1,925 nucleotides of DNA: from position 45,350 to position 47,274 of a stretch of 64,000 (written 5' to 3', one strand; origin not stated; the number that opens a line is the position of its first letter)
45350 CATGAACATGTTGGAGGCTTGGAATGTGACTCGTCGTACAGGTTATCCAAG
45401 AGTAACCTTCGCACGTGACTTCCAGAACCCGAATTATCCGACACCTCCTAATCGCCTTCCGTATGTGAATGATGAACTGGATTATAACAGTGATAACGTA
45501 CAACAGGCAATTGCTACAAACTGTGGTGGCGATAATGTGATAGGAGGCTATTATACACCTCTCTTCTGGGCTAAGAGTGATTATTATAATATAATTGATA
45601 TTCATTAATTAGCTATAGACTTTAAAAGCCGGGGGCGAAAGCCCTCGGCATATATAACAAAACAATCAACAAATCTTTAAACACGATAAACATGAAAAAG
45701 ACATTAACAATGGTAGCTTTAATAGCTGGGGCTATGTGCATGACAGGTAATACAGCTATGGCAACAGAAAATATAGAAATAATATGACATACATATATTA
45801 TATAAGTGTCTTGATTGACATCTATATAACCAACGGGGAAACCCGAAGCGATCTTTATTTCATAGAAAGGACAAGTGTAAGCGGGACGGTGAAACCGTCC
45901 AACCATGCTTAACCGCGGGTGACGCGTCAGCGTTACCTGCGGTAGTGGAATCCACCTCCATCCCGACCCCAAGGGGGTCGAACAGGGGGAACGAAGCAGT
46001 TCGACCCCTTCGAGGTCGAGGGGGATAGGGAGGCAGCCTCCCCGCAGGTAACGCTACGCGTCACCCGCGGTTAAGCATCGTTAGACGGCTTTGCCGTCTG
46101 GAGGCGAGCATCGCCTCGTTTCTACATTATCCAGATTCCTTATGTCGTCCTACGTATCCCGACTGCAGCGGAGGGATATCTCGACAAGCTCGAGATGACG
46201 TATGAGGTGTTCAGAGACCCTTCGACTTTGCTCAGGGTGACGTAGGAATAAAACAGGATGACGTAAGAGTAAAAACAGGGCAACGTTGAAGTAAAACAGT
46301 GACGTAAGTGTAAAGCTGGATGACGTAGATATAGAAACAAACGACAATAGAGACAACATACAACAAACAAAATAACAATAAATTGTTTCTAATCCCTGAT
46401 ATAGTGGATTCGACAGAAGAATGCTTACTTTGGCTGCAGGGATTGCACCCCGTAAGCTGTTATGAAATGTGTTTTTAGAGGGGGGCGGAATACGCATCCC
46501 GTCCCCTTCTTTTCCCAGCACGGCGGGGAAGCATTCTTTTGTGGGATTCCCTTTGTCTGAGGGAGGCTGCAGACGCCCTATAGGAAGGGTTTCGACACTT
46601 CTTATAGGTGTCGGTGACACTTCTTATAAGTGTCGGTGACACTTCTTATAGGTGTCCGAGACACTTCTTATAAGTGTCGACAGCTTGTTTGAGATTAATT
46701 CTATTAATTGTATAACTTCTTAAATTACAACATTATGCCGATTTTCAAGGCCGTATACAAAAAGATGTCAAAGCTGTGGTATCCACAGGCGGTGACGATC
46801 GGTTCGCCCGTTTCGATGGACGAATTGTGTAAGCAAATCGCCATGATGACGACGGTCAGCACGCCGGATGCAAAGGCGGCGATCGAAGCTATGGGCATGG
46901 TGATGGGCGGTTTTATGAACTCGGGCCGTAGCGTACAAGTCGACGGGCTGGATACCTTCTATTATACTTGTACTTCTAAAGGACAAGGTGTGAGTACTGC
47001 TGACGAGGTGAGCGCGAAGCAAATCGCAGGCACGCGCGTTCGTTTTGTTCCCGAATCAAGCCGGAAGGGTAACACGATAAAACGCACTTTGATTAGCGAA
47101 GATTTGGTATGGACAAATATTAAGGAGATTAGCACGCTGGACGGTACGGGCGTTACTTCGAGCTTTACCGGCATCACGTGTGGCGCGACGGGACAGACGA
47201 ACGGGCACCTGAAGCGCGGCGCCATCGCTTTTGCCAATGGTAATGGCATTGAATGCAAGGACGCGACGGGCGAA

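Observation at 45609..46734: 1.1-kb ORF-free composite region (hairpins, giant palindrome, iteron-like array, A-rich tract, heptad array) upstream of an HU-like/DUF4469 gene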

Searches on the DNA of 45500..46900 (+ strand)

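Call 6: search_rna_families(source=window, start=45500, end=46900, threshold=evalue, max_evalue=10, show_alignments=3)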
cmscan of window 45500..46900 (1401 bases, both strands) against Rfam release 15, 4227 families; matches with E-value up to 10: 19.
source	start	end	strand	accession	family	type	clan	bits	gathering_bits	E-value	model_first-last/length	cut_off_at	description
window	45881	46075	+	RF00017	Metazoa_SRP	Gene;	CL00003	29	70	2.6e-05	1-299/299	no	Metazoan signal recognition particle RNA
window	46549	46701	+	RF00885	MIR821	Gene; miRNA;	-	28.4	249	0.0064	1-275/275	no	MIR821 microRNA precursor family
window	46566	46684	+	RF04262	MIR1319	Gene; miRNA;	-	23.4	116.6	0.19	1-119/119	no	MIR1319 microRNA precursor family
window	45631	45715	+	RF03095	RAGATH-17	Gene; sRNA;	-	22.1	102.3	5.7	1-96/96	no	RAGATH-17 RNA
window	45617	45648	-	RF01687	Acido-Lenti-1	Gene; sRNA;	-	21.6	37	0.029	1-46/46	no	Acido-Lenti-1 RNA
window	46475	46513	+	RF03778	mir-483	Gene; miRNA;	-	20.9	60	0.65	1-75/75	no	mir-483 microRNA precursor family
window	46678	46750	-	RF01830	StyR-44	Gene;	-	19.1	54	7.2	1-107/107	no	Salmonella enterica Typhi npcRNA 44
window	45571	45659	+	RF03099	RAGATH-23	Gene; sRNA;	-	18.1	92.6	1.8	1-99/99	no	RAGATH-23 RNA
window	45960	46026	-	RF03941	mir-3158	Gene; miRNA;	-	17.7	97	5.1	1-81/81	no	mir-3158 microRNA precursor family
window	45741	45818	-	RF01574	DdR6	Gene; snRNA; snoRNA; CD-box;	-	17.4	90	7.6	1-86/86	no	Dictyostelium snoRNA DdR6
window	45511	45712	-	RF03533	SQ1002_RNA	Gene; sRNA;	-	17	128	0.71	1-237/237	no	Clostridioides difficile sRNA SQ1002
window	45956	46040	-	RF02814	Sso133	Gene; sRNA;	-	17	44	3.4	1-73/73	no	Sulfolobus sRNA133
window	46555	46675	+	RF02734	Cgb105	Gene; sRNA;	-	15.8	163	1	1-134/134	no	Corynebacterium sRNA 105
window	45956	46030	-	RF03565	mir-1282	Gene; miRNA;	-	15.8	107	9.4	1-101/101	no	mir-1282 microRNA precursor family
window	46020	46098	+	RF03086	chrB-b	Cis-reg;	-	14.8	36.5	3.8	1-39/49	no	chrB-b RNA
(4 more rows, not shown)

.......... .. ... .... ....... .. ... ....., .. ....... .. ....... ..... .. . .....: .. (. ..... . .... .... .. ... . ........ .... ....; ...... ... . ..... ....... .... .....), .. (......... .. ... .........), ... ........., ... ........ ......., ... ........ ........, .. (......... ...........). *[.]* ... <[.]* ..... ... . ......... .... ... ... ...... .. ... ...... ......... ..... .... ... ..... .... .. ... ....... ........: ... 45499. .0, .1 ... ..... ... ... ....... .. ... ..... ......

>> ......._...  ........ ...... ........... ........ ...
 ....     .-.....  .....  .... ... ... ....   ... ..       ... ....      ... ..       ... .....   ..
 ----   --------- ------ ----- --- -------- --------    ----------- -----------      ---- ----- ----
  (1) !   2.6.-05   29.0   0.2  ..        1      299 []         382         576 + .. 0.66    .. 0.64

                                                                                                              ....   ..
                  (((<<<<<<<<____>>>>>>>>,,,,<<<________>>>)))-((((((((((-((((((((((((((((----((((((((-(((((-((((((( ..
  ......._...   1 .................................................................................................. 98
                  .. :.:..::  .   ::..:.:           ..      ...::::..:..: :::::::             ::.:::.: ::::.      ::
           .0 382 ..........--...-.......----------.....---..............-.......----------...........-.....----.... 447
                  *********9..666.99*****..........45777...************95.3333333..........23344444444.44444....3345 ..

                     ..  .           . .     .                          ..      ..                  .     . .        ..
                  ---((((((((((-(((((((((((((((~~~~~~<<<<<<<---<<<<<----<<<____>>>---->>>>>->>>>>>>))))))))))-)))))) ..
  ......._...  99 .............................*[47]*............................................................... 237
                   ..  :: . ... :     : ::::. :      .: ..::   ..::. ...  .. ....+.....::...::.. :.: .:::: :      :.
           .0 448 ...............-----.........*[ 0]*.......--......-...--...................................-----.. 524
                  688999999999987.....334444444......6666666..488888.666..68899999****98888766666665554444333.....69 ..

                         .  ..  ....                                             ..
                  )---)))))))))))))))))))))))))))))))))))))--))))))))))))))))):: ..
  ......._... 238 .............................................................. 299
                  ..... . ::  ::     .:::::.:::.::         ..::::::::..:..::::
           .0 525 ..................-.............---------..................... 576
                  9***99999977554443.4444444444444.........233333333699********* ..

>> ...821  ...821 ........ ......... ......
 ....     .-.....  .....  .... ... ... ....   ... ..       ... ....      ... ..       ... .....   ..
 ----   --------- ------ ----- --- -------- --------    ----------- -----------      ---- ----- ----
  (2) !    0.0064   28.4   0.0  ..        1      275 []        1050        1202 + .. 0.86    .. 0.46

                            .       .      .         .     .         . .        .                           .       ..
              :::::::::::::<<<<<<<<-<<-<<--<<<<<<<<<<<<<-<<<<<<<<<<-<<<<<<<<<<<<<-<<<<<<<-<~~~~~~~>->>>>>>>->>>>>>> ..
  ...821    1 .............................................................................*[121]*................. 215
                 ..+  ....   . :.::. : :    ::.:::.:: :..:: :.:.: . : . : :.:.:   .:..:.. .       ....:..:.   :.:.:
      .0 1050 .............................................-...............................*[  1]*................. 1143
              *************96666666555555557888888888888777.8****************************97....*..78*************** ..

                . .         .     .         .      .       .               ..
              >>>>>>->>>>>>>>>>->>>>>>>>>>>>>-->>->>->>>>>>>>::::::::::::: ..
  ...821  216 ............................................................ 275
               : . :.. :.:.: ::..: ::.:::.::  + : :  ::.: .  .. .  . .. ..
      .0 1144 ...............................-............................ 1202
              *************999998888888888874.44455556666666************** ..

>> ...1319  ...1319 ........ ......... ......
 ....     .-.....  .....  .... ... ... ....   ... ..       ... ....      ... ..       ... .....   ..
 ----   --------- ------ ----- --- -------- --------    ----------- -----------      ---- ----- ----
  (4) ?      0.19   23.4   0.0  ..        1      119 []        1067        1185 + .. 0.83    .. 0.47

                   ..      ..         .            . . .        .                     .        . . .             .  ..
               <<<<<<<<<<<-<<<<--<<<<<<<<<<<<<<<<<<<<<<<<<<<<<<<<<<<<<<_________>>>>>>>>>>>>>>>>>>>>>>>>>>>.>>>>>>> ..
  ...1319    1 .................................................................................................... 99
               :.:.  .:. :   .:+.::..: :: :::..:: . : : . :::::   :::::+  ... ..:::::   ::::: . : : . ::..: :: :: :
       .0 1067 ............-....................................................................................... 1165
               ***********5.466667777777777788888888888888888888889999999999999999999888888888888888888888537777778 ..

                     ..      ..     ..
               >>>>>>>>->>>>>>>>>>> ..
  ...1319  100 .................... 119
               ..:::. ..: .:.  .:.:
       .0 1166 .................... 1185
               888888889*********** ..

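Call 17: search_dna_similar(query=window:45609-46734:+, collection=plasmids, mode=distant, max_evalue=0.001)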
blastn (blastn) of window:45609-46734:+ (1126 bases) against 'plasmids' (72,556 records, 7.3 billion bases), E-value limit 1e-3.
No match.

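Call 18: search_dna_similar(query=window:45609-46734:+, collection=phages, mode=distant, max_evalue=0.001)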
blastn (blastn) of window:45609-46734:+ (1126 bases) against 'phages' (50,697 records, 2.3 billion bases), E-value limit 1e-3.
No match.

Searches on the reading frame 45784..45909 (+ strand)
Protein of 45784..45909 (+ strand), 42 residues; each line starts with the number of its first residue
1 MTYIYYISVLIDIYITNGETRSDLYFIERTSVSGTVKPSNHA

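Call 103: find_homologous_proteins(query=window:45784-45909:+, max_evalue=10)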
Query seq(42 aa) (42 aa): 1 proteins with E <= 10 among 1 candidates.
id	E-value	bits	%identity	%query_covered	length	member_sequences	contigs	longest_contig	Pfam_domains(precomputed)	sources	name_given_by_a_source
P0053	1.1e-18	82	98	100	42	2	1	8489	-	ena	-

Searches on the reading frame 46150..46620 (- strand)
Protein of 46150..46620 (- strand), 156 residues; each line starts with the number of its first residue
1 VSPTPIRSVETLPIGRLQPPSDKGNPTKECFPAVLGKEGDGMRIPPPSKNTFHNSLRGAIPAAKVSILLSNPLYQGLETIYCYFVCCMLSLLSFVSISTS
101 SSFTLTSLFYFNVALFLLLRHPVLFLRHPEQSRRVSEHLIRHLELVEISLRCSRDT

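Call 10: search_protein_families(library=pfam, proteins=[window:46150-46620:-], max_evalue=0.01)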
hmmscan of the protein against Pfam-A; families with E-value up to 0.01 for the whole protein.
window:46150-46620:- (156 aa): 0 families

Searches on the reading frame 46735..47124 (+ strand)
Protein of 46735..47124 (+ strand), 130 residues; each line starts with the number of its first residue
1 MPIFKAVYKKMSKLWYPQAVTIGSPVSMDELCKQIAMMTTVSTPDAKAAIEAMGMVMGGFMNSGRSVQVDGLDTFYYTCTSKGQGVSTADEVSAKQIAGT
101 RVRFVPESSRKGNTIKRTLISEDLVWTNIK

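Call 107: find_homologous_proteins(query=A5, max_evalue=1e-8)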
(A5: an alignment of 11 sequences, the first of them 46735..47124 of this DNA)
Query A5 (11 sequences) (130 aa, profile of the alignment): 2482 proteins with E <= 1e-8 among 3614 candidates; the best 120 are listed.
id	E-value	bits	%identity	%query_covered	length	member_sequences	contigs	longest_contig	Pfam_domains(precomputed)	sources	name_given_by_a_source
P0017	4.5e-62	226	73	100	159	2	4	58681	PF18291.7,PF00216.27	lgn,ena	-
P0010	1.6e-61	224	83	100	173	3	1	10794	PF18291.7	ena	-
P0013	2.1e-61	223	78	100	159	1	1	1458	PF18291.7,PF00216.27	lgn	-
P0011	3.0e-61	223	79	100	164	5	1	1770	PF18291.7,PF00216.27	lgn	-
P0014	5.3e-61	222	72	100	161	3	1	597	PF18291.7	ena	-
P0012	1.6e-60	221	78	100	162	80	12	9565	PF18291.7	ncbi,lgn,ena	-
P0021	1.8e-60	220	73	100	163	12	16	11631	PF18291.7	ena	-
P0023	5.0e-60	219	74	100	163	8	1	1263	PF18291.7,PF00216.27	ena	-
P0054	5.5e-60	219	49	100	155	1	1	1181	PF18291.7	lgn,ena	-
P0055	5.5e-60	219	49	100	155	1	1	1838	PF18291.7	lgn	-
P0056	6.2e-60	219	49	100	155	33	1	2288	PF18291.7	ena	-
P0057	6.5e-60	219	43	100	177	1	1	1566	PF18291.7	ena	-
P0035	7.0e-60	219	63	100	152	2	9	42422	PF18291.7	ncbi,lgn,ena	-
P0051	7.1e-60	219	49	99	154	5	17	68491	PF18291.7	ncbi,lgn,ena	-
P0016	1.5e-59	217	74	100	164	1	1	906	PF18291.7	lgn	-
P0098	3.3e-57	210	45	100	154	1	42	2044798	PF18291.7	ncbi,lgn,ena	-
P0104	5.5e-57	209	60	99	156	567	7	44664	PF18291.7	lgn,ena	-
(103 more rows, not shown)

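Call 108: find_encoding_contigs(protein=P0098, flank=1200, max_places=2)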
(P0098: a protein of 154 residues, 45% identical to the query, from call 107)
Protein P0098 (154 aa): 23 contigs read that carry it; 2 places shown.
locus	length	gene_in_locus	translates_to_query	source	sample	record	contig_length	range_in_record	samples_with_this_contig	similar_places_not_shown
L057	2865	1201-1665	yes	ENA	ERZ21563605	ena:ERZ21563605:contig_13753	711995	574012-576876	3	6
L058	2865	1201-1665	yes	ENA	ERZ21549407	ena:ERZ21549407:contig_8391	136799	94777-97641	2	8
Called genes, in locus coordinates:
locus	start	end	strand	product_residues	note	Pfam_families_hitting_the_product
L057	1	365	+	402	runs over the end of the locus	PF17293:Arm-DNA-bind_5, PF13102:Phage_int_SAM_5, PF00589:Phage_integrase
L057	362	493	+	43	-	-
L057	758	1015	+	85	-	PF11066:DUF2867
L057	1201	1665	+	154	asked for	PF18291:HU-HIG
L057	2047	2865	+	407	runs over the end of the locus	PF01076:Mob_Pre, PF05667:CCDC22_CC (weak)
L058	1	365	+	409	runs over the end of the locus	PF17293:Arm-DNA-bind_5, PF13102:Phage_int_SAM_5, PF00589:Phage_integrase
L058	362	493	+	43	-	-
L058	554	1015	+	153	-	PF11066:DUF2867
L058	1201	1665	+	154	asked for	PF18291:HU-HIG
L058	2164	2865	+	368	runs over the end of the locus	PF01076:Mob_Pre, PF05667:CCDC22_CC (weak)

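Call 109: find_encoding_contigs(protein=P0104, flank=1200, max_places=2)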
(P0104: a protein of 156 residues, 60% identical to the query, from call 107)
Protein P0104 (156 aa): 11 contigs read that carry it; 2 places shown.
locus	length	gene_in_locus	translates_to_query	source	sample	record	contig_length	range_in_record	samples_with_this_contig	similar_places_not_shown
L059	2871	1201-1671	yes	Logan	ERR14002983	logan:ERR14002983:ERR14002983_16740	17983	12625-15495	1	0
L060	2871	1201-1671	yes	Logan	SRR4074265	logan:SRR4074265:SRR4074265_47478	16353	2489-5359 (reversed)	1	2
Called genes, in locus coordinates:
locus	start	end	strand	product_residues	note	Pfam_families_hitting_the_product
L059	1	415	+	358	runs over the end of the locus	PF13102:Phage_int_SAM_5, PF00589:Phage_integrase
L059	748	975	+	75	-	-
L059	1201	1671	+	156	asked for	PF18291:HU-HIG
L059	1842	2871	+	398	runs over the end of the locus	PF07690:MFS_1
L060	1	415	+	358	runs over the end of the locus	PF13102:Phage_int_SAM_5, PF00589:Phage_integrase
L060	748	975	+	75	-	-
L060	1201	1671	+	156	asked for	PF18291:HU-HIG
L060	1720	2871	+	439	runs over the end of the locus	PF07690:MFS_1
